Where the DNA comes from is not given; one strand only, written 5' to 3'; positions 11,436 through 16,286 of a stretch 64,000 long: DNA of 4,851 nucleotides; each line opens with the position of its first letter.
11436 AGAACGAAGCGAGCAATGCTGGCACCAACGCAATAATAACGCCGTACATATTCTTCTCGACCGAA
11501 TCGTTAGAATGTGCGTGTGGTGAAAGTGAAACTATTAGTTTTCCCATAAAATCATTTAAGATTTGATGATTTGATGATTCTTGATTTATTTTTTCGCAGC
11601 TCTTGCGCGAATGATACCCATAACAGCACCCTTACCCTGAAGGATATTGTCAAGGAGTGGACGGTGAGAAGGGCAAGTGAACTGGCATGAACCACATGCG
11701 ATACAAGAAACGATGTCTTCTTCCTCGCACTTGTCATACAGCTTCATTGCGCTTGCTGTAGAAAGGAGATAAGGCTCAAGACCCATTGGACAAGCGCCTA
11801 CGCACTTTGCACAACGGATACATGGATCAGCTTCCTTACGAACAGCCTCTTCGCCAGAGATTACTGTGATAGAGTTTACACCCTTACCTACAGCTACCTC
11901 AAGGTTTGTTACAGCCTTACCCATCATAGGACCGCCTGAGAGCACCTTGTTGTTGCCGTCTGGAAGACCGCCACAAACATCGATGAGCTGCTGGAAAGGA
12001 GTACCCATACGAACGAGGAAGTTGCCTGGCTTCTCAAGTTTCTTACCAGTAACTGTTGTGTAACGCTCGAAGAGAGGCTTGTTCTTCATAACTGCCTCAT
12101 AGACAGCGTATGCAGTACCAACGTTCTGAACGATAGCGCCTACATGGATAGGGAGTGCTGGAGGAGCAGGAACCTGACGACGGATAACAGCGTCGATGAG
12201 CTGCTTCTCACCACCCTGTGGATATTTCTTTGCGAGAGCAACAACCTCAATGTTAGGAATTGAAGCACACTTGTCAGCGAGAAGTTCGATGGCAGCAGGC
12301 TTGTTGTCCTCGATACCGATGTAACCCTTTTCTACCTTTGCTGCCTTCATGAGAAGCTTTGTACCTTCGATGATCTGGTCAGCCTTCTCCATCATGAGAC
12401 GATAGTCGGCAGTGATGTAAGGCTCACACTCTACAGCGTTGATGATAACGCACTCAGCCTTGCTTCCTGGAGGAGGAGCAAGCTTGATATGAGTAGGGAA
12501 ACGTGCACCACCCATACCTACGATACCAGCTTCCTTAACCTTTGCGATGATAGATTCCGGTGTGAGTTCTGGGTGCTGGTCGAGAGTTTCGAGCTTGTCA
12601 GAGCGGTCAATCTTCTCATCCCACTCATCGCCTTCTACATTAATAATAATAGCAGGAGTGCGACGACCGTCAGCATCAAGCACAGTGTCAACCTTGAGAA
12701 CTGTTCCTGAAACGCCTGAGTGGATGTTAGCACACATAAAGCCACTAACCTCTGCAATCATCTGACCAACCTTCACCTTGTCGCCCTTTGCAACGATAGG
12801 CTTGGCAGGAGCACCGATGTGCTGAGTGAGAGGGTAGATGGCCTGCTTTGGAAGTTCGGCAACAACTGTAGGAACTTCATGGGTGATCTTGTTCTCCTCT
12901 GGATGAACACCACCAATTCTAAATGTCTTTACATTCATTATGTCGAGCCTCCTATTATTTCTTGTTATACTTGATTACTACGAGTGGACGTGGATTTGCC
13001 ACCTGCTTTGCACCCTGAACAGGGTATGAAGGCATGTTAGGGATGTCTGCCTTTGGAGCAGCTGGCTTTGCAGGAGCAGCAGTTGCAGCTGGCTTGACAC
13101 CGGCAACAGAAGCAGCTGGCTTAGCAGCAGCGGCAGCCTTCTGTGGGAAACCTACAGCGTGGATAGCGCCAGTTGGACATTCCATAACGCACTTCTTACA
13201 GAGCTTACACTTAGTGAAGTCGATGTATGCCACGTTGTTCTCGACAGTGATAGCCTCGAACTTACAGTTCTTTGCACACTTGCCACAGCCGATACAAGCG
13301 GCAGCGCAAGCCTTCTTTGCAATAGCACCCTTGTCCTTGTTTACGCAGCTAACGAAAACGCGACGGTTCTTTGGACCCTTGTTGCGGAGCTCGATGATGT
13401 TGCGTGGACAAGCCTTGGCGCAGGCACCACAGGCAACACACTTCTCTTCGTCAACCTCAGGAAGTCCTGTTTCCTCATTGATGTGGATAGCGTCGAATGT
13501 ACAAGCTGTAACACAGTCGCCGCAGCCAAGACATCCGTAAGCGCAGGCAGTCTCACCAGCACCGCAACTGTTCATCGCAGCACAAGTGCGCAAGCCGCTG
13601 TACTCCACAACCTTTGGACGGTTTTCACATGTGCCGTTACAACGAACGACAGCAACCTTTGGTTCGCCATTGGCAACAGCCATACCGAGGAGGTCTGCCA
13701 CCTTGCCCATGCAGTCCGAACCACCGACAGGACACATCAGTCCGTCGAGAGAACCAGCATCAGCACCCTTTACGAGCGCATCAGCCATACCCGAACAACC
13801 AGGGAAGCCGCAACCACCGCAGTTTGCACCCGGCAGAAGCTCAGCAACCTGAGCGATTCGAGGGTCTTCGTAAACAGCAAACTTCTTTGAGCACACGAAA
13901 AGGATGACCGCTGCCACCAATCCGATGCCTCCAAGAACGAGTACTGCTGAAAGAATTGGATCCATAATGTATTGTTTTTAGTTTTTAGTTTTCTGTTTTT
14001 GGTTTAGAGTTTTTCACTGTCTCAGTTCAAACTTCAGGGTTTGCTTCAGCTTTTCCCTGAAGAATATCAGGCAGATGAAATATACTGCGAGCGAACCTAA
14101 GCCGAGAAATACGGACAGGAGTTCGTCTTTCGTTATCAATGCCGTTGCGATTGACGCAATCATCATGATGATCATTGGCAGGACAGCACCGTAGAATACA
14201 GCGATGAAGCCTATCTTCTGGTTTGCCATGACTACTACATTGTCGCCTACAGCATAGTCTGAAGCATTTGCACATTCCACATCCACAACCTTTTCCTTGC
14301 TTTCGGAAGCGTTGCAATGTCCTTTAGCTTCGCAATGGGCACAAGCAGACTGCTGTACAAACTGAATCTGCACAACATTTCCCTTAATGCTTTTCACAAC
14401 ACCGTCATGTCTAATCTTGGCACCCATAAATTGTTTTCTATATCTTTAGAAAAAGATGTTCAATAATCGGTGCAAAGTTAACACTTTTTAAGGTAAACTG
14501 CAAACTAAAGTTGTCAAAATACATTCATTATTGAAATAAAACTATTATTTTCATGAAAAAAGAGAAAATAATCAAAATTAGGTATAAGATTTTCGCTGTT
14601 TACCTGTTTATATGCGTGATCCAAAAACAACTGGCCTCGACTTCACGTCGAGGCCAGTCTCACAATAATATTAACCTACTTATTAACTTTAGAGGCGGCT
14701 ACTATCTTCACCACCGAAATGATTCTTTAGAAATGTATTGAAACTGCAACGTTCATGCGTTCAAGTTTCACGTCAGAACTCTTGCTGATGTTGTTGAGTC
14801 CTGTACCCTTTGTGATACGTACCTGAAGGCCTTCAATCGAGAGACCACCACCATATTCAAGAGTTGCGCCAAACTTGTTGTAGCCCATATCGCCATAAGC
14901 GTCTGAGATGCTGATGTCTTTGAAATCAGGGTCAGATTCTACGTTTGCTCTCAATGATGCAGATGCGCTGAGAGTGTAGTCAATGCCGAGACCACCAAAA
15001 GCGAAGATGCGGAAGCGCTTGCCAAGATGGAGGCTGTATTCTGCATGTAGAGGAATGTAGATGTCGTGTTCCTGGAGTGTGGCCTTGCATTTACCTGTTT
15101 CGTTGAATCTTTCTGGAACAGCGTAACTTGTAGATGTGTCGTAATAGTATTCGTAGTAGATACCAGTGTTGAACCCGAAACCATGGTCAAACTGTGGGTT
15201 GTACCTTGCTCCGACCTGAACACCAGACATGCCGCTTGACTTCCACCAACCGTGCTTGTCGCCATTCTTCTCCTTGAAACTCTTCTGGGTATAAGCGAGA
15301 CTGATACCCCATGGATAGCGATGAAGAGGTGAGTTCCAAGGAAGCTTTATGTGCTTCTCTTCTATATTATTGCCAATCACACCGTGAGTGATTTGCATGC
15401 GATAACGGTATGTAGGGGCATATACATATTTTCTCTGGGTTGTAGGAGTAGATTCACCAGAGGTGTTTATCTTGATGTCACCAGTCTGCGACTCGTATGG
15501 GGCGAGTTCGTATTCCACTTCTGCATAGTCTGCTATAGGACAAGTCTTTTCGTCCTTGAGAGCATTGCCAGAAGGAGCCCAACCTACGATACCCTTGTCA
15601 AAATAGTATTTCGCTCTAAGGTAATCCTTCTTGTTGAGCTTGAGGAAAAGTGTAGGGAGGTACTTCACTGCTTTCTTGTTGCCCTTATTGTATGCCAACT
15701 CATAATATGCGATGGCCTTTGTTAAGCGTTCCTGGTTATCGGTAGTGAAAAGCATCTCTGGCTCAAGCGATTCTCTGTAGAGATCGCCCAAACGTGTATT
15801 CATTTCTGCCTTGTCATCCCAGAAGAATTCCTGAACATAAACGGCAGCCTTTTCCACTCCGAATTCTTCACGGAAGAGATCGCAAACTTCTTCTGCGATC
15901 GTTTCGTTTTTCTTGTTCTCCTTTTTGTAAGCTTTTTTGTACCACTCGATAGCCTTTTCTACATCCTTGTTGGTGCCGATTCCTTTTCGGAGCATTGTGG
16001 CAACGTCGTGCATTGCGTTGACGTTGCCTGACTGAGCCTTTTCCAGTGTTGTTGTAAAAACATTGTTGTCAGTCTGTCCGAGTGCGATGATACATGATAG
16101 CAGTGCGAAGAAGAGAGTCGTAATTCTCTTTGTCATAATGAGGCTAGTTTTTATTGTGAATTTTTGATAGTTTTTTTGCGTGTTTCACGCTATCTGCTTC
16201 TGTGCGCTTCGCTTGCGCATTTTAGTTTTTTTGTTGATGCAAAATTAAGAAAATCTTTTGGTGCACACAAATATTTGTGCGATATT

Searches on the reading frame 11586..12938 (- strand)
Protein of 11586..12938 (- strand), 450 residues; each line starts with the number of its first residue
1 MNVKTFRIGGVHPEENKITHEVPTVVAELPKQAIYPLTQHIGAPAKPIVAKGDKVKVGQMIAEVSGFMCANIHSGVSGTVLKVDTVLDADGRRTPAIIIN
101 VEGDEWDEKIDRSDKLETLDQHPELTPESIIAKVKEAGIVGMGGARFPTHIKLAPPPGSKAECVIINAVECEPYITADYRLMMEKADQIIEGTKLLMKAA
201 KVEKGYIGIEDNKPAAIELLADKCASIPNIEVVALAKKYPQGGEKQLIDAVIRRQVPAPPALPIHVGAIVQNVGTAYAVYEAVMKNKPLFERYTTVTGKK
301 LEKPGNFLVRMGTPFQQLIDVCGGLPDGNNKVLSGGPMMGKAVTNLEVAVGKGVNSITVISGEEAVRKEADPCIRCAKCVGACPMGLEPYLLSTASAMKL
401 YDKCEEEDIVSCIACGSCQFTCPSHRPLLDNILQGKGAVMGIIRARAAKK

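Call 64: search_protein_families(library=pfam, proteins=[window:11586-12938:-], max_evalue=0.00001)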
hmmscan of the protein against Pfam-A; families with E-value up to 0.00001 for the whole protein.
window:11586-12938:- (450 aa): 6 families
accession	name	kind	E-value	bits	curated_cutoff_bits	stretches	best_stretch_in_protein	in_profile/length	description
PF01512.22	Complex1_51K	-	1.7e-51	174.5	31.2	1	134-281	1-150/150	Nuo51 FMN-binding domain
PF13375.12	RnfC_N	-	6.5e-30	103.6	25.6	1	9-103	5-100/101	RnfC Barrel sandwich hybrid domain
PF10531.15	SLBB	-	7.4e-12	45.3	27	1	294-340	2-53/55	SLBB domain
PF13534.11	Fer4_17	-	2.9e-07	31.4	22.2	0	364-387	37-60/61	4Fe-4S dicluster domain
PF13237.11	Fer4_10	-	6.6e-07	29.6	25.5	1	366-423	2-53/53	4Fe-4S dicluster domain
PF12797.12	Fer4_2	-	1.1e-06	28.6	24.5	0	366-384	3-21/22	4Fe-4S binding domain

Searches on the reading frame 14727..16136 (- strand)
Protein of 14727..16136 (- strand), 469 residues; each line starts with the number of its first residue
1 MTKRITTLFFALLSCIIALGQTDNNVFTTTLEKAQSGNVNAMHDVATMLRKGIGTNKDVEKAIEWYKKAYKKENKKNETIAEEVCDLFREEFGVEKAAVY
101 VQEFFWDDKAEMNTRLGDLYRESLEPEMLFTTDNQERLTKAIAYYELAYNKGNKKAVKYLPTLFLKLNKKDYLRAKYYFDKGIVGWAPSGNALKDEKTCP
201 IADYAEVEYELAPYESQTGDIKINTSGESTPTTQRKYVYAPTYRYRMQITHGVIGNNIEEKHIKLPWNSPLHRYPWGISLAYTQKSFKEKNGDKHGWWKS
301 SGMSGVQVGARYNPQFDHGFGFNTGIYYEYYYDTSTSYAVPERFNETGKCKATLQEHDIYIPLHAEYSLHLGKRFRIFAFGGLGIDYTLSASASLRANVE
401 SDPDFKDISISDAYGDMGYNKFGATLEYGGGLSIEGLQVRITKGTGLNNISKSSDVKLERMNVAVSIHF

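Call 64: search_protein_families(library=pfam, proteins=[window:14727-16136:-], max_evalue=0.00001)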
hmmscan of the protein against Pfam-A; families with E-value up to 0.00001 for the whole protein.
window:14727-16136:- (469 aa): 2 families
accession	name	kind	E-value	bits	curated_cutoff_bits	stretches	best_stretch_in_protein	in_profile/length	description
PF08238.18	Sel1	-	2.2e-10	41.1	30.7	1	40-72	2-34/36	Sel1 repeat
PF13568.12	OMP_b-brl_2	-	1.8e-07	31.9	27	1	276-451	11-174/175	Outer membrane protein beta-barrel domain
